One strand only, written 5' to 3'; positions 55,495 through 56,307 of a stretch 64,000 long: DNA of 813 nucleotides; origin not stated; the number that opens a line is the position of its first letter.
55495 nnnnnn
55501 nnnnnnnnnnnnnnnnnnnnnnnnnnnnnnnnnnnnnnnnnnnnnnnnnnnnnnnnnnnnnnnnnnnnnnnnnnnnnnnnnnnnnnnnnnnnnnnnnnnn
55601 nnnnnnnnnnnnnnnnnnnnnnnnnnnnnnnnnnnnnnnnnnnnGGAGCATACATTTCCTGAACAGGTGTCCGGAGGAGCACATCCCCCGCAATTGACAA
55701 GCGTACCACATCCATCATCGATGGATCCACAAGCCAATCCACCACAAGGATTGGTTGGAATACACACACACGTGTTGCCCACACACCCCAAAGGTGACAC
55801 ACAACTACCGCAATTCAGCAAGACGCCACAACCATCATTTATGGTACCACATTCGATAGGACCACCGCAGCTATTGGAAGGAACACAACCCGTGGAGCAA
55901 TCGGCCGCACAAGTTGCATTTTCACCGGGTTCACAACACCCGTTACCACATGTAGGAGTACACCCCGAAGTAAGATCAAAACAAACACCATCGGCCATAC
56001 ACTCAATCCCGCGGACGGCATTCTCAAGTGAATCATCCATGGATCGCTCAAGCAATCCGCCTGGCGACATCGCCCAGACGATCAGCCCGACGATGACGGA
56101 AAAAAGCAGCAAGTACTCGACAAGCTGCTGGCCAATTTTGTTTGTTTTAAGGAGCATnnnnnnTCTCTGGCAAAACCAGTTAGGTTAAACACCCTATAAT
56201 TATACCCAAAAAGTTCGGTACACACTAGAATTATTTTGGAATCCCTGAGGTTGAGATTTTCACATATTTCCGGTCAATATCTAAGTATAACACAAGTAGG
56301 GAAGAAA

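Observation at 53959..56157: Giant TadE/Flp-pseudopilin-like protein with about 19 cysteine-rich tandem repeats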

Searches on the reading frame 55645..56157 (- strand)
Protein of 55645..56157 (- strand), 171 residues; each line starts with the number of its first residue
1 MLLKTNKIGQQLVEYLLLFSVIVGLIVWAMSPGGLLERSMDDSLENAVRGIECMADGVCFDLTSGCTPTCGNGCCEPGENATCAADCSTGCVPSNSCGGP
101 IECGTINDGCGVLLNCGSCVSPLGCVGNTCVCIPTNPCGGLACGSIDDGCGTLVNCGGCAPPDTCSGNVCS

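Call 71: predict_structure(alignment_id=A5)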
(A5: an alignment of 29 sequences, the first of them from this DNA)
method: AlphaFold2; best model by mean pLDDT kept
length: 171 residues; sequences in the alignment: 29
mean_pLDDT: 82.8   pTM: 0.42
mean pLDDT of the five models: 82.8, 78.6, 77.4, 76.8, 74.2
residues with pLDDT >= 90: 30; 70-90: 126; 50-70: 13; < 50: 2
segments of 3 or more residues with pLDDT < 50: none
pLDDT, mean of each block of 10 residues (from residue 1): 68 95 93 87 94 88 86 76 71 65 80 83 86 80 85 86 84 83
secondary structure, 60 per line:
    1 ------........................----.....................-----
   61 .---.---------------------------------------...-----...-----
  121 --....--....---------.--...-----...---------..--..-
elements in order: H7-30 H35-55 E105-107 E113-115 E123-126 E129-132 E145-147 E153-155

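Call 74: fold_search(model_id=the predicted structure, library=pdb)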
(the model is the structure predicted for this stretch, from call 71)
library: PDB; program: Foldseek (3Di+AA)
matches with E <= 10: 9; with E <= 0.001: 0
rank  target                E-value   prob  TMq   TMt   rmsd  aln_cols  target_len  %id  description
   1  3bt4                  1.3e+00  0.21  0.13  0.25   6.4        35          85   23  Crystal Structure Analysis of AmFPI-1, fungal protease inhibitor from Antheraea mylitta (released 2008-12-30)
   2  7pmv_A                3.1e+00  0.01  0.12  0.03  15.4       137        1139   17  VWF Tubules of D1D2D'D3 domains (released 2022-02-23)
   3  9fp9_MODEL_1_A        5.7e+00  0.02  0.15  0.21  12.3        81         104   15  Three-dimensional structure of the Merozoite surface protein 1 C-terminal domain (released 2025-12-24)
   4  3hdb_A                6.6e+00  0.01  0.11  0.05  15.8        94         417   19  Crystal structure of AaHIV, A metalloproteinase from venom of Agkistrodon Acutus (released 2009-08-11)
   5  7v7d_B                8.0e+00  0.06  0.16  0.03   9.2        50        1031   16  Cryo-EM structure of SARS-CoV-2 S-Kappa variant (B.1.617.1), all RBD-down conformation (released 2021-10-06)
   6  7edg_C                8.6e+00  0.06  0.16  0.04   9.4        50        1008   16  Cryo-EM structure of SARS-CoV-2 S-UK variant (B.1.1.7), one RBD-up conformation 2 (released 2021-09-01)
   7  6t3j_E                9.2e+00  0.01  0.11  0.15   8.5        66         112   20  Dual Epitope Targeting by Anti-DR5 Antibodies (released 2020-09-16)
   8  1n1i_C                9.9e+00  0.02  0.10  0.17  13.2        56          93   27  The structure of MSP-1(19) from Plasmodium knowlesi (released 2003-02-25)
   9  1dx5_I                9.9e+00  0.01  0.15  0.19   8.8        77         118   13  Crystal structure of the thrombin-thrombomodulin complex (released 2000-04-10)
